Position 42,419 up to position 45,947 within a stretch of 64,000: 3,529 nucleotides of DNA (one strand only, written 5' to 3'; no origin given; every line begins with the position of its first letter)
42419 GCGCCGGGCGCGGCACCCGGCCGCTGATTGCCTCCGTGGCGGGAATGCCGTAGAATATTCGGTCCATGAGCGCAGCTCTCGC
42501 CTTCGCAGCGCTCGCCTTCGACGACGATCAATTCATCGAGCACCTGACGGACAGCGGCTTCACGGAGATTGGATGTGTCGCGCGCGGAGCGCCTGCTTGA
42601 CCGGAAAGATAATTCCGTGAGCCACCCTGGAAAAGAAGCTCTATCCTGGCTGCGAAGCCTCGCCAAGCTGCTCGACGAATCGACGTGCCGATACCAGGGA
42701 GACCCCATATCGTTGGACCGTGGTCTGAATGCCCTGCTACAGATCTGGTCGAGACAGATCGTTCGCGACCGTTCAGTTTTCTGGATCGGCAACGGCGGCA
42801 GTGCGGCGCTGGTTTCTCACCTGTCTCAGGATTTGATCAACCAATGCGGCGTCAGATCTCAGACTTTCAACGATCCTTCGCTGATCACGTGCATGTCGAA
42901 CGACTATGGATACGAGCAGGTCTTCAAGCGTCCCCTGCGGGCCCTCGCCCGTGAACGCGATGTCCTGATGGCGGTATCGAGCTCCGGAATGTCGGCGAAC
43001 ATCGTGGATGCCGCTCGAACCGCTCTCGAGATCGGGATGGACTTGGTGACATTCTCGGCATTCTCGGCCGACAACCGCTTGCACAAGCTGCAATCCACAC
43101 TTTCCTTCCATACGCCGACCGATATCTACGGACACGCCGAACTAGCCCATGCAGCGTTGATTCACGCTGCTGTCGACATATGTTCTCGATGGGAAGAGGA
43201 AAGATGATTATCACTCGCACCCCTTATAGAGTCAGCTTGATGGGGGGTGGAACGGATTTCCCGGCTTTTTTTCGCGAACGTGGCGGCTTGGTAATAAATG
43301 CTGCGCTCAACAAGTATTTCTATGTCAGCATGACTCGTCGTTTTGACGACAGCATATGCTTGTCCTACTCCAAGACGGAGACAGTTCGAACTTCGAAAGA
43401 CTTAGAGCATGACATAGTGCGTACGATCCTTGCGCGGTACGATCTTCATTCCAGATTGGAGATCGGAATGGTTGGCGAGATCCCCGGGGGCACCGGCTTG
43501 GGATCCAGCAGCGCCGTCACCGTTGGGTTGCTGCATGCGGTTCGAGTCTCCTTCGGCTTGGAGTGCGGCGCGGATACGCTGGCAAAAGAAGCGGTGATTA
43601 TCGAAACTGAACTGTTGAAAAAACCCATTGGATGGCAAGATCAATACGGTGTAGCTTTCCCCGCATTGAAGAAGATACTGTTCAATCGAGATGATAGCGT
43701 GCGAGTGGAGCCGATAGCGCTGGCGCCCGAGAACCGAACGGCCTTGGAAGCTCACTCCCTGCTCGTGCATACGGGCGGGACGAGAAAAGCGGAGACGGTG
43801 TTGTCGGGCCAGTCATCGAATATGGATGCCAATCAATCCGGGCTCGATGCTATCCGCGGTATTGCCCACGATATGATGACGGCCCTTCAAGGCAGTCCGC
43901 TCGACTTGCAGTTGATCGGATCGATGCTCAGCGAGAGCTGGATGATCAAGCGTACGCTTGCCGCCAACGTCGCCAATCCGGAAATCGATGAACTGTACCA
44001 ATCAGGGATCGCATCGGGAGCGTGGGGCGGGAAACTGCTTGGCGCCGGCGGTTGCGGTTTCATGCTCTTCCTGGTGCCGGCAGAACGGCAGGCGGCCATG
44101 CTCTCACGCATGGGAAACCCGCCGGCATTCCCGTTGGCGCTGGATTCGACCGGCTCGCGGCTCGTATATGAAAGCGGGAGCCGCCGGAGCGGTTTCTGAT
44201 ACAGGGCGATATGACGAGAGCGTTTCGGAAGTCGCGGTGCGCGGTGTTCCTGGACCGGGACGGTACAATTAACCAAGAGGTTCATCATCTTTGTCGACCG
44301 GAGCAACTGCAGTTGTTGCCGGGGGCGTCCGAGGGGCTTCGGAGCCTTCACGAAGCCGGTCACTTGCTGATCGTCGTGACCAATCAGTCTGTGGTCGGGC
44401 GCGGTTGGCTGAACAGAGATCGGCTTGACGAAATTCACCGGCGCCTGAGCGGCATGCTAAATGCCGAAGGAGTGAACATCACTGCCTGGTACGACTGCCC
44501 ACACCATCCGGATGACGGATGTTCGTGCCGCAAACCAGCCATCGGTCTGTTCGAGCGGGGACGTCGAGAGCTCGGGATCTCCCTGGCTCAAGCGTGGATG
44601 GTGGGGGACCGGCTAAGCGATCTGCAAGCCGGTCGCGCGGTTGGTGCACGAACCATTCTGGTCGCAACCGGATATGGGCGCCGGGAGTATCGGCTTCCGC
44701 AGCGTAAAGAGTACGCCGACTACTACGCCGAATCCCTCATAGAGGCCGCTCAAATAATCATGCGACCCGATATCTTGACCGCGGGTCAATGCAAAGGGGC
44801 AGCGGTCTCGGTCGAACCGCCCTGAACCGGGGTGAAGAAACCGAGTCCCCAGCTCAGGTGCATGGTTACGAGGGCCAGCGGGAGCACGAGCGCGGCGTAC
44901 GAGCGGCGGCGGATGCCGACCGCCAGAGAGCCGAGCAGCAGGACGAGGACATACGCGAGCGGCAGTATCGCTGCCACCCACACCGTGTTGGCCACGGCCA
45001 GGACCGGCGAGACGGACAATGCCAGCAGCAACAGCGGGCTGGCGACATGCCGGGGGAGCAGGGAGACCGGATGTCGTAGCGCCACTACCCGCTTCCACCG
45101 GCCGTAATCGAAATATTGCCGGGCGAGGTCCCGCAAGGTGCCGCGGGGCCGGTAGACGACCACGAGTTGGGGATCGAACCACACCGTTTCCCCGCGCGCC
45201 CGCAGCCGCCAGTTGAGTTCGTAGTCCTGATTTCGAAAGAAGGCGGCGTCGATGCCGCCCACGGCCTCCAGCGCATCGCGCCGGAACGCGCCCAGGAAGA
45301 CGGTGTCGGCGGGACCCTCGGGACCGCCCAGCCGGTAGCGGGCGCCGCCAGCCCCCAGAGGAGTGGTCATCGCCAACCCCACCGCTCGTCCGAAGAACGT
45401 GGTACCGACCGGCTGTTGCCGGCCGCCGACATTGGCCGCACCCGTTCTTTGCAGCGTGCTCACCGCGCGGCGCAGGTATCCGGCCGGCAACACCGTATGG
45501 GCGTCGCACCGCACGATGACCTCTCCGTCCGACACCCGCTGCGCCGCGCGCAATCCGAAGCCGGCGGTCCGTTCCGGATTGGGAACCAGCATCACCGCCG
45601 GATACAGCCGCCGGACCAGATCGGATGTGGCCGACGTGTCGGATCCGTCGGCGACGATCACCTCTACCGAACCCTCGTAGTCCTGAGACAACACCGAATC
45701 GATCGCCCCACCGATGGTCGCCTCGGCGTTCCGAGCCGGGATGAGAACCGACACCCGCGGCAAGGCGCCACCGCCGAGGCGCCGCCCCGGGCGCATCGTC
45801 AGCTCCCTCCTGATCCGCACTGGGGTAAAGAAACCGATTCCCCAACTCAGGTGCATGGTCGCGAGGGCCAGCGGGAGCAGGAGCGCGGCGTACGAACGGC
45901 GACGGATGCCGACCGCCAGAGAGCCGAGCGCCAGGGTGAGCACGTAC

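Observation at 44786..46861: Stop-less tandem GT2 fusion with an internal RBS and start; third copy elsewhere frameshifted; hypervariable loop among copies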

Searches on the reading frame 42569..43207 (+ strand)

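Call 4: search_protein_families(library=pfam, proteins=[window:42569-43207:+])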
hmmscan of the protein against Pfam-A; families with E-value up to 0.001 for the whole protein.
window:42569-43207:+ (212 aa): 1 family
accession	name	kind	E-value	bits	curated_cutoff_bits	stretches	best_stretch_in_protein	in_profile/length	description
PF13580.11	SIS_2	-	3.1e-13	50.4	27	1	53-162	21-136/138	SIS domain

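Call 16: search_protein_families(library=ncbifam, proteins=[window:42569-43207:+], max_evalue=0.00001)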
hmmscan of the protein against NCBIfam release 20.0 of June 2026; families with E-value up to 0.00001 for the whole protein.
window:42569-43207:+ (212 aa): 5 families
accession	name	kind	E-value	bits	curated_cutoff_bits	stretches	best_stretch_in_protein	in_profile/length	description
NF010546.0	PRK13936.1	equivalog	2.8e-22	79.5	276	1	58-204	34-187/197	phosphoheptose isomerase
TIGR00441.1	gmhA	equivalog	7.7e-20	71.5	209.45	1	67-164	11-114/154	D-sedoheptulose 7-phosphate isomerase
NF001628.0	PRK00414.1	equivalog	8.7e-20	71.2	265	1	66-166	43-148/192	D-sedoheptulose 7-phosphate isomerase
NF010547.0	PRK13938.1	equivalog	2e-15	57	320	1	69-201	47-183/196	D-sedoheptulose 7-phosphate isomerase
NF008138.0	PRK10886.1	equivalog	2.2e-10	40.6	352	1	63-166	37-146/196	DnaA initiator-associating protein DiaA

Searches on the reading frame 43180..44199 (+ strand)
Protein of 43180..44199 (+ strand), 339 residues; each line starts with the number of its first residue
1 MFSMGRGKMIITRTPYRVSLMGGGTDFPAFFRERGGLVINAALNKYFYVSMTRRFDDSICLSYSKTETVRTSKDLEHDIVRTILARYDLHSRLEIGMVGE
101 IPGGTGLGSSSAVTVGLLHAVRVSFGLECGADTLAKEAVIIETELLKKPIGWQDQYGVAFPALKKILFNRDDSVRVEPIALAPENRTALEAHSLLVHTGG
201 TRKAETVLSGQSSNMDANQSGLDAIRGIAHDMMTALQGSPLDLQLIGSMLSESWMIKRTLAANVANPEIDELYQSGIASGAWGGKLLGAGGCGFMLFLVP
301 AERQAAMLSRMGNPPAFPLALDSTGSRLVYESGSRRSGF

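Call 4: search_protein_families(library=pfam, proteins=[window:43180-44199:+])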
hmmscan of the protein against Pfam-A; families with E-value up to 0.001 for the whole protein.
window:43180-44199:+ (339 aa): 2 families
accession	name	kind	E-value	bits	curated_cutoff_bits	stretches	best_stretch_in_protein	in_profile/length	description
PF00288.32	GHMP_kinases_N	-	1.9e-12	47.7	22.3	1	81-159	8-84/87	GHMP kinases N terminal domain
PF08544.19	GHMP_kinases_C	-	2.9e-09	37.7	21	1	242-311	9-82/85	GHMP kinases C terminal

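Call 16: search_protein_families(library=ncbifam, proteins=[window:43180-44199:+], max_evalue=0.00001)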
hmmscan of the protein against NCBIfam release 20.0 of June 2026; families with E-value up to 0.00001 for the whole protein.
window:43180-44199:+ (339 aa): 10 families
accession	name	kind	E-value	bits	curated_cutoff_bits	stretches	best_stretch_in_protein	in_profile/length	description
NF049969.1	GlMnHpPKinHddA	equivalog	1.8e-37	129.6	600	1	9-308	2-313/338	D-glycero-D-manno-heptose 7-phosphate kinase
NF009948.0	PRK13412.1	equivalog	1.8e-29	102.1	721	1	89-307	723-942/974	bifunctional fucokinase/fucose-1-phosphate guanylyltransferase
TIGR00549.1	mevalon_kin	equivalog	1.6e-14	54.1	163.05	1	39-298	20-276/276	mevalonate kinase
NF003006.0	PRK03817.1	equivalog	4.2e-12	45.7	443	1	10-184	2-178/352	galactokinase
NF003036.0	PRK03926.1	equivalog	1.4e-11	44.1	403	0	56-144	41-127/302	mevalonate kinase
NF001816.0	PRK00555.1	equivalog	1.1e-09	37.8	509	0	98-230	97-229/363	galactokinase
NF003705.0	PRK05322.1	equivalog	2.8e-09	36.2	385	0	14-175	24-195/388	galactokinase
TIGR00131.1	gal_kin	equivalog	5.4e-06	25.6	226.65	0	234-303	290-354/388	galactokinase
TIGR01920.1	Shik_kin_archae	equivalog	6.9e-06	25.6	126.85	0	64-136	41-113/266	shikimate kinase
NF003472.0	PRK05101.1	equivalog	8.5e-06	24.9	499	0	10-156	21-176/382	galactokinase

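Call 58: find_encoding_contigs(protein=window:43180-44199:+, flank=1000, max_places=3)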
Protein window:43180-44199:+ (339 aa): no gene with exactly this product is on record in the collection.

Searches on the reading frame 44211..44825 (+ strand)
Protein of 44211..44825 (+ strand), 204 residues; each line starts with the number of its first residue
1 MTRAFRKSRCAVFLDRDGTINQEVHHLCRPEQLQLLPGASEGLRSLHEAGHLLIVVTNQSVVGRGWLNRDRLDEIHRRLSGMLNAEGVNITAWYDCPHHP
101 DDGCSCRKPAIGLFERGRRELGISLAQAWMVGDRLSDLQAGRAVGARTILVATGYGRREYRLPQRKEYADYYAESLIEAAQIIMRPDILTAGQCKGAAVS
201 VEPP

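Call 4: search_protein_families(library=pfam, proteins=[window:44211-44825:+])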
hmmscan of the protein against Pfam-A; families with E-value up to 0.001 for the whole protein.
window:44211-44825:+ (204 aa): 5 families
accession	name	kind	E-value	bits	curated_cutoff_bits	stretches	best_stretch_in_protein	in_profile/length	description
PF13242.12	Hydrolase_like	-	6.7e-16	58.4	22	1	106-179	2-75/75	HAD-hyrolase-like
PF00702.32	Hydrolase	-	1.3e-09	39.2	26.4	1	24-145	88-191/191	haloacid dehalogenase-like hydrolase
PF13419.12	HAD_2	-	1.3e-09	38.9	23.8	1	106-151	133-178/178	Haloacid dehalogenase-like hydrolase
PF08645.17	PNK3P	-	3.4e-05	24.1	22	1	39-133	34-125/161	Polynucleotide kinase 3 phosphatase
PF12710.13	HAD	-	9e-05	23.4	27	1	4-141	53-188/189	haloacid dehalogenase-like hydrolase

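Call 16: search_protein_families(library=ncbifam, proteins=[window:44211-44825:+], max_evalue=0.00001)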
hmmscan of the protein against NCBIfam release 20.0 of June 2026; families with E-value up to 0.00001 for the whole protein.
window:44211-44825:+ (204 aa): 13 families
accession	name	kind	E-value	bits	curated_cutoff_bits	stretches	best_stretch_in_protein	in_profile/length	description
NF006506.0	PRK08942.1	equivalog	2.7e-46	157.4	178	1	10-184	4-178/182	D-glycero-beta-D-manno-heptose 1,7-bisphosphate 7-phosphatase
TIGR01656.1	Histidinol-ppas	subfamily_domain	5.1e-38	130.3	84.15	1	11-151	2-146/149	histidinol-phosphate phosphatase domain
TIGR01662.1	HAD-SF-IIIA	subfamily_domain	6.1e-32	110.6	44.6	1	11-153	2-140/141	HAD-IIIA family hydrolase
TIGR00213.1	GmhB_yaeD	subfamily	5.5e-29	101.1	149.6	1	11-154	3-153/176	D-glycero-beta-D-manno-heptose 1,7-bisphosphate 7-phosphatase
NF005264.0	PRK06769.1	equivalog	4.5e-27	95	217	1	10-184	5-172/175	HAD-IIIA family hydrolase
NF003937.0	PRK05446.1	equivalog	1.6e-23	83.3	443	1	11-152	5-149/355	bifunctional histidinol-phosphatase/imidazoleglycerol-phosphate dehydratase HisB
NF050049.1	HBPPhtaseGmhB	domain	6.7e-23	81.4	250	1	10-151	4-143/171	D-glycero-alpha-D-manno-heptose-1,7-bisphosphate 7-phosphatase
TIGR01261.1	hisB_Nterm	equivalog_domain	3.6e-21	75.3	140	1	11-149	3-144/161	histidinol-phosphatase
NF009695.0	PRK13222.1-2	equivalog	1.3e-09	37.8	225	0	118-183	160-222/226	phosphoglycolate phosphatase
TIGR02253.1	CTE7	subfamily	7.3e-08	32.4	169.75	0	104-178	146-219/221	TIGR02253 family HAD-type hydrolase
TIGR01668.1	YqeG_hyp_ppase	hypoth_equivalog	2.6e-07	30.3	89.1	1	11-156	27-140/170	YqeG family HAD IIIA-type phosphatase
TIGR01452.1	PGP_euk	subfamily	2.6e-07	30.3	201.95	0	107-176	201-276/279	phosphoglycolate/pyridoxal phosphate family phosphatase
TIGR01449.2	PGP_bact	equivalog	8.2e-07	28.8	180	0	119-158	152-191/213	phosphoglycolate phosphatase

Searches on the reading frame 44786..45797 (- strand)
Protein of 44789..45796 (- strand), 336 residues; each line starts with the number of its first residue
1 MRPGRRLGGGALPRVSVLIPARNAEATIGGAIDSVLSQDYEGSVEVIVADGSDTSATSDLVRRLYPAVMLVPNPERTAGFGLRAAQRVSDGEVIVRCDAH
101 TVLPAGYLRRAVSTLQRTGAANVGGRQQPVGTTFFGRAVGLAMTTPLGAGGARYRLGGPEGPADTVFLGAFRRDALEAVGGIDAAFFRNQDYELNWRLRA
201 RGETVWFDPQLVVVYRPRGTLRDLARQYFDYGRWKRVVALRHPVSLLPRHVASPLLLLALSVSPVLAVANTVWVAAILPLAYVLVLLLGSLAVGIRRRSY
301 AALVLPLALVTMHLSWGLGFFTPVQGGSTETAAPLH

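Call 16: search_protein_families(library=ncbifam, proteins=[window:44786-45797:-], max_evalue=0.00001)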
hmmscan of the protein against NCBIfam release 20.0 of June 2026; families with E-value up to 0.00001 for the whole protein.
window:44786-45797:- (337 aa): 0 families

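Call 55: search_solved_structures(query=window:44789-45796:-, max_evalue=0.01, show_alignments=3)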
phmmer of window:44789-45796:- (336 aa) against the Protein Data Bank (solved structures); distinct sequences matched with E-value up to 0.01: 7.
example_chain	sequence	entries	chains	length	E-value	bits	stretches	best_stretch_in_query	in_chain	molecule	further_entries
6yv7_B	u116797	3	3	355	4.2e-08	36.1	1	13-132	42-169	Glycosyl transferase, family 2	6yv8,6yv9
6yv7_A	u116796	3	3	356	4.2e-08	36.1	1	13-132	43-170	Glycosyl transferase, family 2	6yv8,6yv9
9omj_A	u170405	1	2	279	0.00033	23.3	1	15-78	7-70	Glycosyltransferase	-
9omh_A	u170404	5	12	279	0.0004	23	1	15-78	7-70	Glycosyltransferase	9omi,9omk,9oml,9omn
9omm_A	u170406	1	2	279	0.0004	23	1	15-78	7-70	Glycosyltransferase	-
6p61_A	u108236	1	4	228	0.0026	20.4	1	12-108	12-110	Glycosyltransferase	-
3bcv_A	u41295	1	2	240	0.005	19.4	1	12-104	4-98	Putative glycosyltransferase protein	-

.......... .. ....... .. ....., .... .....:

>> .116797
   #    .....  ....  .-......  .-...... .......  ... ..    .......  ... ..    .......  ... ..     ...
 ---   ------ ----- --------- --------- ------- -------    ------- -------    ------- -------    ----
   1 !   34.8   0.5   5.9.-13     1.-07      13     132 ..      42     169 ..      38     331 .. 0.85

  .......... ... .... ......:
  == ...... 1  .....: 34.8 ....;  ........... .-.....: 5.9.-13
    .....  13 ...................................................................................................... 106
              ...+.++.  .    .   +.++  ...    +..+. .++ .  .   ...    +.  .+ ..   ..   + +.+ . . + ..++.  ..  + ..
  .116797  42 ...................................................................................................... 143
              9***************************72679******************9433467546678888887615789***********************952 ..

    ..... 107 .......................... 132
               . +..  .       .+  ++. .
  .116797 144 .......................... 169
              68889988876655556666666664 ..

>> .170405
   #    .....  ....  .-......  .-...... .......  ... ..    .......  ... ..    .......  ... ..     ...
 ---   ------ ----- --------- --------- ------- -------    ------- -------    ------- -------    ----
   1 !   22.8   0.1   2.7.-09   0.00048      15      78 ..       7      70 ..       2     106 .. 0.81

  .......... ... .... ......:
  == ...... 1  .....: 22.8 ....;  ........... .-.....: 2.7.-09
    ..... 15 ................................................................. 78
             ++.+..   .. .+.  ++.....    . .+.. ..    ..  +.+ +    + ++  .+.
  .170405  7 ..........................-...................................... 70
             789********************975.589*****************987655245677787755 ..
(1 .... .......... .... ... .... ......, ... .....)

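Call 72: search_protein_representatives(protein=window:44789-45796:-)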
Query: 336 residues. Proteins with E-value up to 0.001 (for the whole library): 25101; up to 1e-10: 5474; up to 1e-30: 1438. The best 150 are listed.
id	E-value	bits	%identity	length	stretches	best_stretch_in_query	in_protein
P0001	0.0e+00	1092.3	81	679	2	10-325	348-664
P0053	9.4e-209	708.8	59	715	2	7-324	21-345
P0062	3.9e-131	453.7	64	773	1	10-331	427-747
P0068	5.6e-129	446.6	67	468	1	8-324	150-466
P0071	3.3e-127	440.8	67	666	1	12-325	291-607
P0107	1.1e-116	406.1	62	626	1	13-325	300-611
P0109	3.1e-116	404.7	59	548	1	14-324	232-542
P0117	2.0e-115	402.0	55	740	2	10-323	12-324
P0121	2.2e-114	398.6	62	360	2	10-275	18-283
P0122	4.1e-113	394.5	59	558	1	12-326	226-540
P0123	2.1e-109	382.3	60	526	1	12-326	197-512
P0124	1.1e-107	376.6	61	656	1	13-328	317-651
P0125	1.5e-106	372.9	58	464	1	11-322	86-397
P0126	7.4e-106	370.6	59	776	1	12-323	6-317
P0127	8.9e-106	370.3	40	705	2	10-320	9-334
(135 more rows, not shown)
